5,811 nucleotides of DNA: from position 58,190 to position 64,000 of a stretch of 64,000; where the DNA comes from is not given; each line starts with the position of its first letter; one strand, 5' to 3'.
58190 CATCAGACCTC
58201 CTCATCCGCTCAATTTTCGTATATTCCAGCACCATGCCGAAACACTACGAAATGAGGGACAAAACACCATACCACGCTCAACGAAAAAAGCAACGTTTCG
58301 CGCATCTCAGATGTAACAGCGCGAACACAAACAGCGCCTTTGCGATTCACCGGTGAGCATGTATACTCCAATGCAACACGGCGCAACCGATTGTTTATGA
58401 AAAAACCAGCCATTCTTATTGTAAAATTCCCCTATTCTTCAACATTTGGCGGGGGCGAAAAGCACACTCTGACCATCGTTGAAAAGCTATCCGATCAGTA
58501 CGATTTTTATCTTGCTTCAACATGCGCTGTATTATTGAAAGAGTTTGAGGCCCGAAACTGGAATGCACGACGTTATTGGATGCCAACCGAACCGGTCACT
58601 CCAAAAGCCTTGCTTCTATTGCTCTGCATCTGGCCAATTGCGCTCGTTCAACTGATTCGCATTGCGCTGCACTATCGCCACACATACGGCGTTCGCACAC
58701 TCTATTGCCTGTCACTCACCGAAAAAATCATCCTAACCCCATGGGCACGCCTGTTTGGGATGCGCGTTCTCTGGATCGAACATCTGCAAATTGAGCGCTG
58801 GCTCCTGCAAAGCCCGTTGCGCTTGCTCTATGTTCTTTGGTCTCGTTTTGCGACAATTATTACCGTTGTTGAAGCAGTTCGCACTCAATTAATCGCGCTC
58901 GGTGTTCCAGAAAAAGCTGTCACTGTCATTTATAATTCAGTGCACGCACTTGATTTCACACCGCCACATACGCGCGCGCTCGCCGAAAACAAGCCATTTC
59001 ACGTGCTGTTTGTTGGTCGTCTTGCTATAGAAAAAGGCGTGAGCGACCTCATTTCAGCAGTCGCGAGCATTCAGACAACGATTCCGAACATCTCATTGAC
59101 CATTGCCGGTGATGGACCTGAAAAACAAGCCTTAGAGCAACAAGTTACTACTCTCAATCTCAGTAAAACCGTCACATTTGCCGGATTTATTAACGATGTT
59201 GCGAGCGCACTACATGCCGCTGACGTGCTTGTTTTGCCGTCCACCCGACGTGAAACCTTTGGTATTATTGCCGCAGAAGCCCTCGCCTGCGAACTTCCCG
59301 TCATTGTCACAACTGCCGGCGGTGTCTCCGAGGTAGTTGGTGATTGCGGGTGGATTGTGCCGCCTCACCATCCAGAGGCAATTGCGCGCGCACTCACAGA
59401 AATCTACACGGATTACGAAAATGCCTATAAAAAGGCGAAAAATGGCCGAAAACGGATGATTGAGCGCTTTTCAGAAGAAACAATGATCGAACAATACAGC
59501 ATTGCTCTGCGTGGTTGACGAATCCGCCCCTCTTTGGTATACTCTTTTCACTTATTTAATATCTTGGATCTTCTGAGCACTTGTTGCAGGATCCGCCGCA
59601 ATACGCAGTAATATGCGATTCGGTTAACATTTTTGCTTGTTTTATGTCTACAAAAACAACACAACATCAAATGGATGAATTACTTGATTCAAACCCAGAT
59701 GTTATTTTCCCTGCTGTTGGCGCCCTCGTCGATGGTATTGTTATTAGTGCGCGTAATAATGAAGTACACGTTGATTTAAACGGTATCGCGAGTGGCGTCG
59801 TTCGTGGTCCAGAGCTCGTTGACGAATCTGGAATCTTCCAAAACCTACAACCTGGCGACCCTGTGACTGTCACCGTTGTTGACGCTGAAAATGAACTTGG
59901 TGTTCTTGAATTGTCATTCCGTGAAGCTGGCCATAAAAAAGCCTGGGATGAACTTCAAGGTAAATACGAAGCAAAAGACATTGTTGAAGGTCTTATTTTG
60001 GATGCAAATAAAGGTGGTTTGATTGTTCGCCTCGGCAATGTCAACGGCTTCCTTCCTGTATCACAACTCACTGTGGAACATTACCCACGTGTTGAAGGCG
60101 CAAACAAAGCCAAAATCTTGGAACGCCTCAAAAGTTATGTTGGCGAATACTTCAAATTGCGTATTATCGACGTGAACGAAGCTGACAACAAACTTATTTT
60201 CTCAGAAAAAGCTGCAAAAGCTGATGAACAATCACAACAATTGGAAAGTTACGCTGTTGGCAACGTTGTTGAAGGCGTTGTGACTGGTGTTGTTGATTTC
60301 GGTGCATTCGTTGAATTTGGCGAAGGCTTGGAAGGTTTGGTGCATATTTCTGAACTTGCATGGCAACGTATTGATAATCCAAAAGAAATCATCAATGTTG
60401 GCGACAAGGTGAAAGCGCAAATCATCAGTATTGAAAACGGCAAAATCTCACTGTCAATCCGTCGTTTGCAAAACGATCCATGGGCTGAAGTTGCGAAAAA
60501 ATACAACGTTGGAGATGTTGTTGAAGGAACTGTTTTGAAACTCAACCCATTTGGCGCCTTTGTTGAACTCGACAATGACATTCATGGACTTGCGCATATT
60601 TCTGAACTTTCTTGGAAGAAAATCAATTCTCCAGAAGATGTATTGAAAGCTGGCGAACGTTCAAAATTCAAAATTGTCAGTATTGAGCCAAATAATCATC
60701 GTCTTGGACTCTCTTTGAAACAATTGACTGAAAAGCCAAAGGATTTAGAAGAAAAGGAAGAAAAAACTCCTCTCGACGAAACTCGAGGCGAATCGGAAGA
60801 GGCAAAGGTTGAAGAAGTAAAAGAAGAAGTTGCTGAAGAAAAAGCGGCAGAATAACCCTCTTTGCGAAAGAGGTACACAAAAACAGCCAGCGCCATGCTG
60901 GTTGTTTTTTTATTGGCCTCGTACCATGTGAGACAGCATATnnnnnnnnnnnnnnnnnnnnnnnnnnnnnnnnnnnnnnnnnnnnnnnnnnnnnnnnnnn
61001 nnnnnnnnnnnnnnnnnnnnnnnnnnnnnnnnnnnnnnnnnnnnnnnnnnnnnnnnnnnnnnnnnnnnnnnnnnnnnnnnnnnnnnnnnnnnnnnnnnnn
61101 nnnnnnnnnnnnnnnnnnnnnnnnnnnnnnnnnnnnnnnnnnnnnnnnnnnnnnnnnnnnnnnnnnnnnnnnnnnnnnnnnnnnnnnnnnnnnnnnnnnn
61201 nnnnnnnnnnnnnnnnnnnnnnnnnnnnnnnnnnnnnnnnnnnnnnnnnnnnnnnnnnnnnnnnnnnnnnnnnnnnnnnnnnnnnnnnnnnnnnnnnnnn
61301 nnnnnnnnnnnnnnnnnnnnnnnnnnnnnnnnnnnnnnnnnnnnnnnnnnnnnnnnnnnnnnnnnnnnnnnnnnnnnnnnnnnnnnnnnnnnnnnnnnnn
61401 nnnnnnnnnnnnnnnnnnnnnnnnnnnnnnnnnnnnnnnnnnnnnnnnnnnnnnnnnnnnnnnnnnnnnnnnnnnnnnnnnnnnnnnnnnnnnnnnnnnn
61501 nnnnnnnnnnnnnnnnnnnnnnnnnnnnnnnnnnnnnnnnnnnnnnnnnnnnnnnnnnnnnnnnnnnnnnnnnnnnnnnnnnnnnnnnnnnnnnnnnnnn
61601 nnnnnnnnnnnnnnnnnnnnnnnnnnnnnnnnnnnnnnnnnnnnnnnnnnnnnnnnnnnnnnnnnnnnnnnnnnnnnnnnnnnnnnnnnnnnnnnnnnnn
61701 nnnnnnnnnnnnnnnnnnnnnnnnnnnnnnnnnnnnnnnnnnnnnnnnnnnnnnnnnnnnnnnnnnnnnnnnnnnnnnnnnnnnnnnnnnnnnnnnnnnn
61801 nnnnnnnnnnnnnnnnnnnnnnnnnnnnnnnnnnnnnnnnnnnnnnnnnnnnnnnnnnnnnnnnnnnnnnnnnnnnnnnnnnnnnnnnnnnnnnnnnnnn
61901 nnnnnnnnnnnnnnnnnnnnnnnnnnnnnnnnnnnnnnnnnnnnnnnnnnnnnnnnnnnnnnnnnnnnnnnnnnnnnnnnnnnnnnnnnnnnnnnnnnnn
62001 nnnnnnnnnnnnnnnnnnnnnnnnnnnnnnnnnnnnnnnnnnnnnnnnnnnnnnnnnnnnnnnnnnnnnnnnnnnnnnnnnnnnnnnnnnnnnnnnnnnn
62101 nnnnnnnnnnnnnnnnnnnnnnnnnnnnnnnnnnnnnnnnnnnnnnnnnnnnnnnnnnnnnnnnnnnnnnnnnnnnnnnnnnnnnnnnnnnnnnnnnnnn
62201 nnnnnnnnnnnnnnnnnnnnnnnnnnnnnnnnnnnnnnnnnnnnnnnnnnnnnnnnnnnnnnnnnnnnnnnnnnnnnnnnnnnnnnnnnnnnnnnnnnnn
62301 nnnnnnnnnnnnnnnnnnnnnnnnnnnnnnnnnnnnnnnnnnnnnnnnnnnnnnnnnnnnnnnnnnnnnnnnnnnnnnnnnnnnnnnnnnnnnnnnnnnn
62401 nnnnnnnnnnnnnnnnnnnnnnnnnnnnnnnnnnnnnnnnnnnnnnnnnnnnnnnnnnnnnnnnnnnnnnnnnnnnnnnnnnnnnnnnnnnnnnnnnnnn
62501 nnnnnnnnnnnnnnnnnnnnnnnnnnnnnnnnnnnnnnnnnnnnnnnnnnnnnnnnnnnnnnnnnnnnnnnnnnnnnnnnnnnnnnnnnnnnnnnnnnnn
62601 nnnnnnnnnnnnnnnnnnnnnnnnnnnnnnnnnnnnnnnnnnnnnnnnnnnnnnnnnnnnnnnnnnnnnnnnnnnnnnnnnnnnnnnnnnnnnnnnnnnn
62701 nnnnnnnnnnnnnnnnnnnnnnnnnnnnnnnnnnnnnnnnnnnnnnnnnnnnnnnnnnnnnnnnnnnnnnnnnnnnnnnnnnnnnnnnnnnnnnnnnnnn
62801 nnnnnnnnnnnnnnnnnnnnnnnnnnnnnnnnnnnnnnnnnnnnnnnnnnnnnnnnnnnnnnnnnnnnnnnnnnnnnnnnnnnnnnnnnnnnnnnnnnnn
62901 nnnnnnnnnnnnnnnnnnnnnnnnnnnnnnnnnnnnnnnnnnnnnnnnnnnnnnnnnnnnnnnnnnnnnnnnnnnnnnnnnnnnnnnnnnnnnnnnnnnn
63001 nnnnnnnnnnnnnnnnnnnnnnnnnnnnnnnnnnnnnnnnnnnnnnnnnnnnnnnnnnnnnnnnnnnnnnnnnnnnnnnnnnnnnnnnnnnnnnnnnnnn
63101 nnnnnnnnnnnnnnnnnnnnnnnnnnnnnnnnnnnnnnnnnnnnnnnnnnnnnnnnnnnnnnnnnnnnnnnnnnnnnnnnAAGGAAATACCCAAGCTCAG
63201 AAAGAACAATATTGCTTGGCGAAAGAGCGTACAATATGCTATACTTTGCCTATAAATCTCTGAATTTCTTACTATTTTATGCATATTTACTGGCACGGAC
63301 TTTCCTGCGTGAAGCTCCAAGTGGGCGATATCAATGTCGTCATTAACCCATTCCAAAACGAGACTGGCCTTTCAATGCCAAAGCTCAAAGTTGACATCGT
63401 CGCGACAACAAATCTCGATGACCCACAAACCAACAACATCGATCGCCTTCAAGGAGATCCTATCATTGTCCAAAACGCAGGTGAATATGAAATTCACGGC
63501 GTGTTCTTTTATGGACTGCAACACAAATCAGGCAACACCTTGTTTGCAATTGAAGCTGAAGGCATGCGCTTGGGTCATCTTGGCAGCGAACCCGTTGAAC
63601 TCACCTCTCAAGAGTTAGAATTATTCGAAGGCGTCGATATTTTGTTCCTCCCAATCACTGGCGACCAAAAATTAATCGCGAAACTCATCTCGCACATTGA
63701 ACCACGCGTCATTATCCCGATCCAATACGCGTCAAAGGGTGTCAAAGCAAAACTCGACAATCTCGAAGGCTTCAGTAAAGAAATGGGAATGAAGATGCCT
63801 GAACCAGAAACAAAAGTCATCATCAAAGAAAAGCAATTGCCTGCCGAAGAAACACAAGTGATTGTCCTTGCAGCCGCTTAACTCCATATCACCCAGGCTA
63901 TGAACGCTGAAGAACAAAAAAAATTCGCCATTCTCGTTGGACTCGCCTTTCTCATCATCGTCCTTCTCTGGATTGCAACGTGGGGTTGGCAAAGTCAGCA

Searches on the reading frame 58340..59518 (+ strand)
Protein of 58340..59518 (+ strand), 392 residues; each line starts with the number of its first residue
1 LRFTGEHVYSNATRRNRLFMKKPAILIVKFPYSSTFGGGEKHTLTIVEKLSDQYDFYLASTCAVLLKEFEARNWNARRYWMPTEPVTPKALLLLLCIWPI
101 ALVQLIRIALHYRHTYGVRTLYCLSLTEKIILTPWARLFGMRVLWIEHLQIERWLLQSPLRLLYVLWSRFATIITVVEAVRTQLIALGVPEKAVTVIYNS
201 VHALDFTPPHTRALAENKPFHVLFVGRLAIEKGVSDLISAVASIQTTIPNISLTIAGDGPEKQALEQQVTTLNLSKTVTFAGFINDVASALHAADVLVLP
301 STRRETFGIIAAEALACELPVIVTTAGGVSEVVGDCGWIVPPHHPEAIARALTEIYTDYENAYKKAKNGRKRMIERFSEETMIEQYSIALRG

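Call 19: search_protein_families(library=pfam, proteins=[window:58340-59518:+], max_evalue=0.00001)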
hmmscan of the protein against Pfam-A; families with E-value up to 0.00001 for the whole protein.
window:58340-59518:+ (392 aa): 5 families
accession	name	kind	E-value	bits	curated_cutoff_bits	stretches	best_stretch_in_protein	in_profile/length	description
PF00534.26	Glycos_transf_1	-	2.2e-41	141.7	26.4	1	216-372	12-172/172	Glycosyl transferases group 1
PF13692.12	Glyco_trans_1_4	-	1.2e-36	126.5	27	1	221-358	3-142/142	Glycosyl transferases group 1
PF20706.3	GT4-conflict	-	3.4e-16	59.7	26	1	203-380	176-379/385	Family 4 Glycosyltransferase in conflict systems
PF13439.12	Glyco_transf_4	-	3.5e-07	30.8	28.5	1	37-201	2-166/170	Glycosyltransferase Family 4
PF13579.12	Glyco_trans_4_4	-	9.4e-06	26.5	29.7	0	77-199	43-157/158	Glycosyl transferase 4-like domain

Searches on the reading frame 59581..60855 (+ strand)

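Call 19: search_protein_families(library=pfam, proteins=[window:59581-60855:+], max_evalue=0.00001)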
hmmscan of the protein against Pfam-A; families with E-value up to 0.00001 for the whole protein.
window:59581-60855:+ (424 aa): 3 families
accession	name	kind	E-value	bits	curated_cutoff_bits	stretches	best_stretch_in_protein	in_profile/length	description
PF00575.29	S1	-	8e-53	177.2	22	3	225-294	3-74/74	S1 RNA binding domain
PF23459.1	S1_RRP5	-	5.1e-19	69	27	1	311-379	4-72/72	RRP5 S1 domain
PF17092.11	PCB_OB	-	1.6e-06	29.3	27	0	212-278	19-94/111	Penicillin-binding protein OB-like domain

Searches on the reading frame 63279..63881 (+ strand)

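Call 75: search_protein_families(library=pfam, proteins=[window:63279-63881:+], max_evalue=0.001)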
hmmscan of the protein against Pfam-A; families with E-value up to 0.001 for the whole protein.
window:63279-63881:+ (200 aa): 1 family
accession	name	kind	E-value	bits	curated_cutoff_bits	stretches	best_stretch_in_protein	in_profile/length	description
PF13483.12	Lactamase_B_3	-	1.8e-23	83.8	24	1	3-149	2-160/160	Beta-lactamase superfamily domain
